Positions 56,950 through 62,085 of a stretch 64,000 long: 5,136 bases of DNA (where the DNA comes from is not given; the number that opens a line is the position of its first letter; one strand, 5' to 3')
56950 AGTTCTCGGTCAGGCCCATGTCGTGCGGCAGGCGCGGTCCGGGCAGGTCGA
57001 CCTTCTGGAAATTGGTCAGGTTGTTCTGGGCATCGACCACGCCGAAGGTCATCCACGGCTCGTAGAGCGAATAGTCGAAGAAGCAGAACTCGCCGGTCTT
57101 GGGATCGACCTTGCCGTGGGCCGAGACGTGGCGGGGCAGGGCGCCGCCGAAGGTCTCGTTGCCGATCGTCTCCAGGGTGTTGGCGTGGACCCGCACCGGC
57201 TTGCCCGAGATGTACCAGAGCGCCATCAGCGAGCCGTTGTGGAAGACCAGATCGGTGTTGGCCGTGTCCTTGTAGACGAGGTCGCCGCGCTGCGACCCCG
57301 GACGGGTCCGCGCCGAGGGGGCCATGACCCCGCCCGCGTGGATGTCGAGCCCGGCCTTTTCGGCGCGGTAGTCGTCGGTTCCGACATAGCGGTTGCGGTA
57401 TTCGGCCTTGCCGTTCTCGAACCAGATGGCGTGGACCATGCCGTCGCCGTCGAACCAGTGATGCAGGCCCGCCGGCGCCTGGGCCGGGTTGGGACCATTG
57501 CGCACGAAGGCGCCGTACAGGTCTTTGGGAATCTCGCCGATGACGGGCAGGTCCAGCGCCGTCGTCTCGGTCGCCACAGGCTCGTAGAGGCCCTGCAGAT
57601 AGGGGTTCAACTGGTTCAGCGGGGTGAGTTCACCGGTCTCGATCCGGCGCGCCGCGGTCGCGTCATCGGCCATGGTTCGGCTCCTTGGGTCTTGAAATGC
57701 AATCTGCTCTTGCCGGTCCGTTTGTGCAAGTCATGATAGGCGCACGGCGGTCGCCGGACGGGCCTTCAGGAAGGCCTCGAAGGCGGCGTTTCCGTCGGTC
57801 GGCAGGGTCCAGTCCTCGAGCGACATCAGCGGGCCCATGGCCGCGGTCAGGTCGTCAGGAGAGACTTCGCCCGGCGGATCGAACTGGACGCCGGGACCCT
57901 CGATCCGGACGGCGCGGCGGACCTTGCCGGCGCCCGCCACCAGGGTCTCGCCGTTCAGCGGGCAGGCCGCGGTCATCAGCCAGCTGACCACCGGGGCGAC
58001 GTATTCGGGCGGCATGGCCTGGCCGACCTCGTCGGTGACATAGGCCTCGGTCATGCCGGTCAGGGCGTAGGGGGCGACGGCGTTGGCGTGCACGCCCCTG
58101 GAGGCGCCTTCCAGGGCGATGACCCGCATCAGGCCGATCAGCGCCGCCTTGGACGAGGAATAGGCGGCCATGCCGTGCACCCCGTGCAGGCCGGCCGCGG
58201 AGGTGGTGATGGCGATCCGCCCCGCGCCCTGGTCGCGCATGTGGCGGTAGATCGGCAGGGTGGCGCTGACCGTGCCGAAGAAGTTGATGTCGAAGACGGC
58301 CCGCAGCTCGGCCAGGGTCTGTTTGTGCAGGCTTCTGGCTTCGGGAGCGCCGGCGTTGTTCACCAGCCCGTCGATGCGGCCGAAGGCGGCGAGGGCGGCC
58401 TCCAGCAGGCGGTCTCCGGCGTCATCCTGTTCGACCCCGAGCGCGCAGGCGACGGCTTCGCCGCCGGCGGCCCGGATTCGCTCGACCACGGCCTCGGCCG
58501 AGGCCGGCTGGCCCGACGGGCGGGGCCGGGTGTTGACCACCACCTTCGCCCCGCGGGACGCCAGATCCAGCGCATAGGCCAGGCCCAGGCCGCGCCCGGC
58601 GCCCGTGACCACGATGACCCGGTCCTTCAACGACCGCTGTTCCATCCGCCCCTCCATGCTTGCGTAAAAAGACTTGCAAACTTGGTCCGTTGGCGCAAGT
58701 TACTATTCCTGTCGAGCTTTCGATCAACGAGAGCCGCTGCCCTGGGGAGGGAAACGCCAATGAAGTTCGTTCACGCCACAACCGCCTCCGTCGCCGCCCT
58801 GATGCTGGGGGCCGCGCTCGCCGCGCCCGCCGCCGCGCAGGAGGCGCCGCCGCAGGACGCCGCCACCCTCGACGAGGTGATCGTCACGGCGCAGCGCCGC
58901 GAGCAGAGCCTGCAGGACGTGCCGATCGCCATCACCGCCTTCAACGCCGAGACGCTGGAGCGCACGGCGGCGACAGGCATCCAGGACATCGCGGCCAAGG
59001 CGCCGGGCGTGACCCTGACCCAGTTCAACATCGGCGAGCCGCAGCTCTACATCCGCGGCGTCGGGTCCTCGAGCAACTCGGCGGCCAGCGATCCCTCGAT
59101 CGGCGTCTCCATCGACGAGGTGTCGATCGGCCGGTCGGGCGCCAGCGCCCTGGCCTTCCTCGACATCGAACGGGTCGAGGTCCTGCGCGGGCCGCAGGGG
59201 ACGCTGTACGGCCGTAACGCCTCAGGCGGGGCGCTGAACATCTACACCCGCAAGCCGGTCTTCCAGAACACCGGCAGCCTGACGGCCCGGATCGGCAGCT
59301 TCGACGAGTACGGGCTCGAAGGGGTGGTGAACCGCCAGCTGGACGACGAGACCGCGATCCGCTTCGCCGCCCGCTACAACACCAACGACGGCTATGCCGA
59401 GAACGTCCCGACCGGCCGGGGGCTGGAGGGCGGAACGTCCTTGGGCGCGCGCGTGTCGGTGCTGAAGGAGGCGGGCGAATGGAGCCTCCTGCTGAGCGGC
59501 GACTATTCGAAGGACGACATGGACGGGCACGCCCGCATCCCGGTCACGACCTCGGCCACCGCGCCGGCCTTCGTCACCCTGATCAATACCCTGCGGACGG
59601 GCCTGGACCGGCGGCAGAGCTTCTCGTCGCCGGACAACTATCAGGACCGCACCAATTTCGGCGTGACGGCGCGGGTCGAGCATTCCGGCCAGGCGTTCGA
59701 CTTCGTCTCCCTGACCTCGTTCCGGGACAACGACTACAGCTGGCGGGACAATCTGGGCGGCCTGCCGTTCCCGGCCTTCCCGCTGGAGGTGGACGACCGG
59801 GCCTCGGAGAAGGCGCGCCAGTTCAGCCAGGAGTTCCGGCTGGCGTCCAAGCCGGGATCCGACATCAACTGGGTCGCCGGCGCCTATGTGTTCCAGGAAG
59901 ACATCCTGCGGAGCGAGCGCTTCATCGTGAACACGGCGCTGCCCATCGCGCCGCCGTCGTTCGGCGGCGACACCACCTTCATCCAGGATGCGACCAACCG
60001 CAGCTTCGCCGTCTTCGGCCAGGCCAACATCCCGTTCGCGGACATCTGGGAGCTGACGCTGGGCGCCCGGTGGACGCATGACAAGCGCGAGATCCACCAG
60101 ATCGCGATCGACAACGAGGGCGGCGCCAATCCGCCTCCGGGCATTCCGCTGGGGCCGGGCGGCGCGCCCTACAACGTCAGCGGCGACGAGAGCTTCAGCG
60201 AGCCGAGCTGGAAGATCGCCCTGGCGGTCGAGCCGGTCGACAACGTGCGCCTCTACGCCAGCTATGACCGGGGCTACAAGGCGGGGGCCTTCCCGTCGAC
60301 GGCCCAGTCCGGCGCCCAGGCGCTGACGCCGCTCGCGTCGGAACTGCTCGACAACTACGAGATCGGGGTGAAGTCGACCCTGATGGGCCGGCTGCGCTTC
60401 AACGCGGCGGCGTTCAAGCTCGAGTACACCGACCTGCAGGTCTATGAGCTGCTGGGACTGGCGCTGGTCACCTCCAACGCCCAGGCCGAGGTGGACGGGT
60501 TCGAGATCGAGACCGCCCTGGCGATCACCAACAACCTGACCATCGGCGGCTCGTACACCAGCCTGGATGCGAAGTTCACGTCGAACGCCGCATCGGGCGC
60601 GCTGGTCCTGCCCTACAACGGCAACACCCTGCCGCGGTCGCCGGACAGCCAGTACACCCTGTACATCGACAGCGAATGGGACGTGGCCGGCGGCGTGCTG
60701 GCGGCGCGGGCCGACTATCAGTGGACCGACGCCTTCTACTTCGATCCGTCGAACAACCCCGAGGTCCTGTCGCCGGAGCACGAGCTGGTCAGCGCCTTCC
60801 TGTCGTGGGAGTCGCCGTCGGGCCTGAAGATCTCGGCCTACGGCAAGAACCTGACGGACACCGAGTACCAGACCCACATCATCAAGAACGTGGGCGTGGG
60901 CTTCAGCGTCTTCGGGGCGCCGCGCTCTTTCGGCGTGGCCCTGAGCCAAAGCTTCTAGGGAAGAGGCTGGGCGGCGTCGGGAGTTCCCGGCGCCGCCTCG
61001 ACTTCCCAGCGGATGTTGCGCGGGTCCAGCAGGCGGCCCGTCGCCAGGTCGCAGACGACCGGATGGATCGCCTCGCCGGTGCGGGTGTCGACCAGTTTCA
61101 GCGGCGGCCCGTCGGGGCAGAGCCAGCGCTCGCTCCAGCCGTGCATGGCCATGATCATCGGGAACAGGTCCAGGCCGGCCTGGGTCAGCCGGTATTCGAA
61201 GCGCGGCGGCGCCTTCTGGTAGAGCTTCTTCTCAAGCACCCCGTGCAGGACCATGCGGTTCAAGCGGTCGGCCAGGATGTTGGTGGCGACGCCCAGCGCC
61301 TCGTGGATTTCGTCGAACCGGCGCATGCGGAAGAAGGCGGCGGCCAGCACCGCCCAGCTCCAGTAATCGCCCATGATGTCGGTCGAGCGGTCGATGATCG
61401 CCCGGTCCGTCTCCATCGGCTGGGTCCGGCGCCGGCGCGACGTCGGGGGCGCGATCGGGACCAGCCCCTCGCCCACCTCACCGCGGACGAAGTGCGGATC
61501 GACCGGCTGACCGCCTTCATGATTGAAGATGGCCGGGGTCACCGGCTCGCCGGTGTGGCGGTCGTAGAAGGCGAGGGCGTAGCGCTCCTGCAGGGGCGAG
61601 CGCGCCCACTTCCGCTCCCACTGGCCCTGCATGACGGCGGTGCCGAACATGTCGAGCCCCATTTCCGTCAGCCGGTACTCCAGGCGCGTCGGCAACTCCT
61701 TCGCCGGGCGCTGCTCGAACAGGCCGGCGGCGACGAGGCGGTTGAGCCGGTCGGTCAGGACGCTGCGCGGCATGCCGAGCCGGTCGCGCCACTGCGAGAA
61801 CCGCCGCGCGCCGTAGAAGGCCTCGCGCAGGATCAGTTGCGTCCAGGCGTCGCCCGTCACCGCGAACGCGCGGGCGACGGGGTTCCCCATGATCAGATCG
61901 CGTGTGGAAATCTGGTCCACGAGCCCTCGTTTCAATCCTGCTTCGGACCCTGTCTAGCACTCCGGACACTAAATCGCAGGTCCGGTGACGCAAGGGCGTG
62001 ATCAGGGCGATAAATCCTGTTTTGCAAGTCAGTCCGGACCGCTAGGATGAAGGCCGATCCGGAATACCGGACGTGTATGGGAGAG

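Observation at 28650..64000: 35-kb catabolic system for an unidentified lipophilic polyene/terpenoid-like substrate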

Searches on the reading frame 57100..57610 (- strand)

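Call 25: search_solved_structures(query=window:57100-57610:-, show_alignments=5, max_evalue=0.001)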
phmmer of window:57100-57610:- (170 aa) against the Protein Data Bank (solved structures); distinct sequences matched with E-value up to 0.001: 30.
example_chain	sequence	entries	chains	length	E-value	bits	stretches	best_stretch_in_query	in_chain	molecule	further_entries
9m6z_A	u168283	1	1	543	7.8e-24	87.7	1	4-170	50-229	carotenoid 9,10-dioxygenase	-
9luz_A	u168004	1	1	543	8.9e-24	87.5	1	4-170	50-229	carotenoid 9,10-dioxygenase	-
9m3e_A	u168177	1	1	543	1.4e-23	86.9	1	4-170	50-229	carotenoid 9,10-dioxygenase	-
5v2d_A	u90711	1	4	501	1.4e-19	73.9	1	6-170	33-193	Dioxygenase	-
3npe_A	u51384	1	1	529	3.5e-18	69.3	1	5-170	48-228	9-cis-epoxycarotenoid dioxygenase 1, chloroplastic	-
5kjd_A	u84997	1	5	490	9.9e-18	67.8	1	23-170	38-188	Apocarotenoid-15,15'-oxygenase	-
2biw_A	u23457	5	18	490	1.3e-17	67.5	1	23-170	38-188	APOCAROTENOID-CLEAVING OXYGENASE | Apocarotenoid-15,15'-oxygenase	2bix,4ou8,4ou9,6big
5kjb_A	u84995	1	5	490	1.6e-17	67.2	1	23-170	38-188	Apocarotenoid-15,15'-oxygenase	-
5kk0_A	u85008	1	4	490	6.5e-17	65.2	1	23-170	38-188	Apocarotenoid-15,15'-oxygenase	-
5u8x_A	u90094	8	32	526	7.1e-17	65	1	6-170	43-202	Carotenoid oxygenase 1 | Carotenoid oxygenase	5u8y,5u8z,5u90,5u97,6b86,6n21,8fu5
6n1y_A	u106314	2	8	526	7.2e-17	65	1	6-170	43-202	Carotenoid oxygenase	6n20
6ojw_B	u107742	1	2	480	8e-17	64.9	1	3-170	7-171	Lignostilbene-alpha,beta-dioxygenase isozyme I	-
6ojt_B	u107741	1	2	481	8e-17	64.9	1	3-170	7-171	Lignostilbene-alpha,beta-dioxygenase isozyme I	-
6ojr_A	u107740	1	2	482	8e-17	64.9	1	3-170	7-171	Lignostilbene-alpha,beta-dioxygenase isozyme I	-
7t8p_A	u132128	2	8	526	3.6e-16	62.8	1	6-170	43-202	Carotenoid oxygenase 1 | Carotenoid oxygenase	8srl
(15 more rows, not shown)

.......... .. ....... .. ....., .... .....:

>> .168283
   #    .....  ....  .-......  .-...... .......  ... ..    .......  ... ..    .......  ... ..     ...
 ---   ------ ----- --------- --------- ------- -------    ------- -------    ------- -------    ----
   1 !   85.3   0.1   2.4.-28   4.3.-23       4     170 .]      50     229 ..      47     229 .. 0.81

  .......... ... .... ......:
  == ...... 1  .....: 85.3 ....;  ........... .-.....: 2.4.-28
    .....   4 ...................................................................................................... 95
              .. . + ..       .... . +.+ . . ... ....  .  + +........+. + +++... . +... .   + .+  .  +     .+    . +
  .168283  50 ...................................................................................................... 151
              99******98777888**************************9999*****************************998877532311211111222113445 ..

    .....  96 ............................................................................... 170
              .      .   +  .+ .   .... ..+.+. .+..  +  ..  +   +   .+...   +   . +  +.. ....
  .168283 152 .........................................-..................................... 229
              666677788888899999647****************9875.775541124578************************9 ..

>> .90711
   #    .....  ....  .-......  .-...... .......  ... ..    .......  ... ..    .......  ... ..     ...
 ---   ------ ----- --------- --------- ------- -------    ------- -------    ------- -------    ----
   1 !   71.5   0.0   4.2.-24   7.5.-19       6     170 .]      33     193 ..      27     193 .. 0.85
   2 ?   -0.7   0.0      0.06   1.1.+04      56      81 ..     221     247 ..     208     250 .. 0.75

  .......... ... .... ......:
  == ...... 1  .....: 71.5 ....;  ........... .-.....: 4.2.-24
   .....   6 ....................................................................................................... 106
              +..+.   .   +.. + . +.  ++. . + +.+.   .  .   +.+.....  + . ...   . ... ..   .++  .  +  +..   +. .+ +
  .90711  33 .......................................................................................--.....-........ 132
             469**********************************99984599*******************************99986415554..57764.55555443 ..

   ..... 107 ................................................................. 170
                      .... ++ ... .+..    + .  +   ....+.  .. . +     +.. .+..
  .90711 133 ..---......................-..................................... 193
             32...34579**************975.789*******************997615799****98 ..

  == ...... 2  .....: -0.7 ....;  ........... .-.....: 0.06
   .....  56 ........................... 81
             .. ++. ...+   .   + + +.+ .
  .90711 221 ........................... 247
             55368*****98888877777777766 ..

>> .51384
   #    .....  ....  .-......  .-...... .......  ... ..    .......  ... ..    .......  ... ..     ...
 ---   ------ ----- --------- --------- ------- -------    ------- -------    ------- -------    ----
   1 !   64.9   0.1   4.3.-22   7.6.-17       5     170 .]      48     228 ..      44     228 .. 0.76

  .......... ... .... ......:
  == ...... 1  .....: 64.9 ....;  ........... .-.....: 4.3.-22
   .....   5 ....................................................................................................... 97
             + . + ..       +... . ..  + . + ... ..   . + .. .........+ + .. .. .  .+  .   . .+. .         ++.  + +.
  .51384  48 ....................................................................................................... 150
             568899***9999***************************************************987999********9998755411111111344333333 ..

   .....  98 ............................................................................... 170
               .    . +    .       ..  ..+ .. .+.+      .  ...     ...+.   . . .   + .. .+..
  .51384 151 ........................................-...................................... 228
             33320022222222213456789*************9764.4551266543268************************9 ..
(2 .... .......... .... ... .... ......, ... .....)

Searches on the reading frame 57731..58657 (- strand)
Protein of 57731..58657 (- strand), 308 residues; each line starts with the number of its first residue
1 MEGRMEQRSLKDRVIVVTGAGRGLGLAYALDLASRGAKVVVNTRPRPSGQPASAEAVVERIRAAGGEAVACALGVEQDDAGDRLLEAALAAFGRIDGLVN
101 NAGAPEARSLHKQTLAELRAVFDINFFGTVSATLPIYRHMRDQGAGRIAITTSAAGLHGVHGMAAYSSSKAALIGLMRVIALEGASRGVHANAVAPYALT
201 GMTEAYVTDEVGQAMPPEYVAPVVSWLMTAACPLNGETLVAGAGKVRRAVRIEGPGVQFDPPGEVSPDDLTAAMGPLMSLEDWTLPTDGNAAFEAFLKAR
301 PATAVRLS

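Call 8: search_protein_families(library=pfam, proteins=[window:57731-58657:-], max_evalue=0.01)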
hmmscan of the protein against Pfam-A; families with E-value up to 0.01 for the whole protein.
window:57731-58657:- (308 aa): 3 families
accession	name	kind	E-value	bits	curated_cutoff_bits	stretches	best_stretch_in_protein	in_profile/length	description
PF00106.31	adh_short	-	1.2e-45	155.8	26.6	1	13-205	1-189/195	short chain dehydrogenase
PF13561.12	adh_short_C2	-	4.7e-31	108.6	27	1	19-204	1-181/236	Enoyl-(Acyl carrier protein) reductase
PF08659.16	KR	-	5.7e-13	49.6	22.6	1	15-181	3-164/180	KR domain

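Call 63: search_protein_families(library=ncbifam, proteins=[window:57731-58657:-], max_evalue=1e-8)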
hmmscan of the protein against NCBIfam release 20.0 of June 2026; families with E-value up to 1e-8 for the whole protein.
window:57731-58657:- (308 aa): 195 families (the best 25 are shown)
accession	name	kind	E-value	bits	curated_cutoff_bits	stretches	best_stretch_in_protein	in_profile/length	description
NF005861.0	PRK07791.1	subfamily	7.3e-46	156.9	373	1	10-272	4-282/300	SDR family oxidoreductase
NF005559.1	PRK07231.1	subfamily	3.2e-41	141.5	215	1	10-208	2-196/249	glucose 1-dehydrogenase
NF004198.0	PRK05653.1-3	equivalog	7.9e-38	130.3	296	1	8-215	3-215/248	3-oxoacyl-ACP reductase FabG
NF005862.0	PRK07792.1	equivalog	2e-36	125.7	414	1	5-247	6-257/307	3-oxoacyl-ACP reductase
NF004818.0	PRK06172.1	equivalog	2.4e-36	125.4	336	1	9-206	4-198/253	SDR family oxidoreductase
NF009466.0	PRK12826.1-2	subfamily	2.5e-36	125.4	222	1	12-227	3-225/248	3-oxoacyl-ACP reductase FabG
NF004778.0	PRK06124.1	equivalog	2.8e-36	125.3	303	1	6-210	5-205/256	SDR family oxidoreductase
TIGR01830.1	3oxo_ACP_reduc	equivalog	4.4e-36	124.8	297.75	1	16-210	2-192/239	3-oxoacyl-[acyl-carrier-protein] reductase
TIGR03971.1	SDR_subfam_1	subfamily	4.5e-36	124.6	300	1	10-210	1-210/271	mycofactocin-coupled SDR family oxidoreductase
NF009093.0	PRK12429.1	subfamily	1.5e-35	122.8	258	1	9-210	2-199/259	3-hydroxybutyrate dehydrogenase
NF005681.0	PRK07478.1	subfamily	3.9e-35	121.4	267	1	9-203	3-195/254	SDR family oxidoreductase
TIGR01963.1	PHB_DH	subfamily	5.2e-34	117.6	307.05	1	13-211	2-196/255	3-hydroxybutyrate dehydrogenase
NF009464.0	PRK12824.1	subfamily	1.2e-32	113.5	269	1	12-213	2-199/245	3-oxoacyl-ACP reductase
NF004791.0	PRK06138.1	equivalog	1.8e-32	112.6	312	1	9-200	2-187/252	SDR family oxidoreductase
TIGR01829.1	AcAcCoA_reduct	subfamily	1.9e-32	112.9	302.1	1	13-214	1-202/242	acetoacetyl-CoA reductase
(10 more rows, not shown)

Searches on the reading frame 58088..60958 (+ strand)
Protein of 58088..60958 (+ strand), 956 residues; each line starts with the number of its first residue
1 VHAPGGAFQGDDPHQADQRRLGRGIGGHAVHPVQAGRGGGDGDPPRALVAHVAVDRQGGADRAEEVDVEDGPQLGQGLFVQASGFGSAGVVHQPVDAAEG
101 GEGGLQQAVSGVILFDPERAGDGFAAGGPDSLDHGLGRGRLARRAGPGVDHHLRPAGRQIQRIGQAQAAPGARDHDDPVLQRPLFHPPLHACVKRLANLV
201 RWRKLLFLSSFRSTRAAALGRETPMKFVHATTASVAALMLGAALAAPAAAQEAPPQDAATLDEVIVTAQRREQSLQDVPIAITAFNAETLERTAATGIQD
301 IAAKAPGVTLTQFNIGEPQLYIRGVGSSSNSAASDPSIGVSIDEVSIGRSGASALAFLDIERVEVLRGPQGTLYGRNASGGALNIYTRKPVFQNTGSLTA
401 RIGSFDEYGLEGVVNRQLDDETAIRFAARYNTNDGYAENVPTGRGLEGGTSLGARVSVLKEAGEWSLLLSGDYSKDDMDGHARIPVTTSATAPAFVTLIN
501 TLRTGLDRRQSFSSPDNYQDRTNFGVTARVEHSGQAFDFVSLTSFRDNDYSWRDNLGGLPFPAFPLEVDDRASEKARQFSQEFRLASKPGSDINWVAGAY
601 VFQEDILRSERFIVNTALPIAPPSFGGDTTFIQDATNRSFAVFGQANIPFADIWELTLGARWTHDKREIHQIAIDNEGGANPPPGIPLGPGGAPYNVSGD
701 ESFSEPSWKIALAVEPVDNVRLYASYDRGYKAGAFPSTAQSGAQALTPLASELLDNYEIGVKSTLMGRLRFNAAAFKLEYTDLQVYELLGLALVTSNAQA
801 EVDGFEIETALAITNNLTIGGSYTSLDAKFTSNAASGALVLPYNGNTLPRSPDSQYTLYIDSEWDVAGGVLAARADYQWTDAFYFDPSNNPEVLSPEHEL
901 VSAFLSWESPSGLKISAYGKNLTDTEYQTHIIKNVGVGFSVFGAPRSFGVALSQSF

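Call 8: search_protein_families(library=pfam, proteins=[window:58088-60958:+], max_evalue=0.01)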
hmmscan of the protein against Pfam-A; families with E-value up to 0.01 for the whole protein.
window:58088-60958:+ (956 aa): 3 families
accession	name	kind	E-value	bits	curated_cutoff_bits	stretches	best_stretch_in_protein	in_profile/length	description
PF00593.30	TonB_dep_Rec_b-barrel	-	1.9e-38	133.9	27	1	496-922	38-436/436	TonB dependent receptor-like, beta-barrel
PF07715.20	Plug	-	1.5e-19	70.9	23.9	1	275-382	2-107/107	TonB-dependent Receptor Plug Domain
PF19719.4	DUF6213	-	0.0077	16.8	27.7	0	16-51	13-48/66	Family of unknown function (DUF6213)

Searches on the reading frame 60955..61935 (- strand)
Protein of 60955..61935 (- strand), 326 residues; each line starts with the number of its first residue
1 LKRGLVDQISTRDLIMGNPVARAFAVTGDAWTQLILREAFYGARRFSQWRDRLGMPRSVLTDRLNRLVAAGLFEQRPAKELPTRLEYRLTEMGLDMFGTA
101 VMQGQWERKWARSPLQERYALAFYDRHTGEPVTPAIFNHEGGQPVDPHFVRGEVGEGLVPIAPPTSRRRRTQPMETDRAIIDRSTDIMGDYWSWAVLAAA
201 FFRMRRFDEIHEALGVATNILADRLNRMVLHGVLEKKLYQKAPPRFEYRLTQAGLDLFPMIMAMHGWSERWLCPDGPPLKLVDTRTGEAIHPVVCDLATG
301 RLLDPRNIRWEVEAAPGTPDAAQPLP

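Call 9: search_protein_families(library=pfam, proteins=[window:60955-61935:-], max_evalue=0.01)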
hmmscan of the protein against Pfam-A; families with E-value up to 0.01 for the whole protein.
window:60955-61935:- (326 aa): 2 families
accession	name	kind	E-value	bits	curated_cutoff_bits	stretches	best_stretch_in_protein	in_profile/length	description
PF01638.23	HxlR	-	1.7e-36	124.4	20.8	2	187-273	1-88/91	HxlR-like helix-turn-helix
PF03551.20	PadR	-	0.00037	20.9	27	0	62-93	36-69/75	Transcriptional regulator PadR-like family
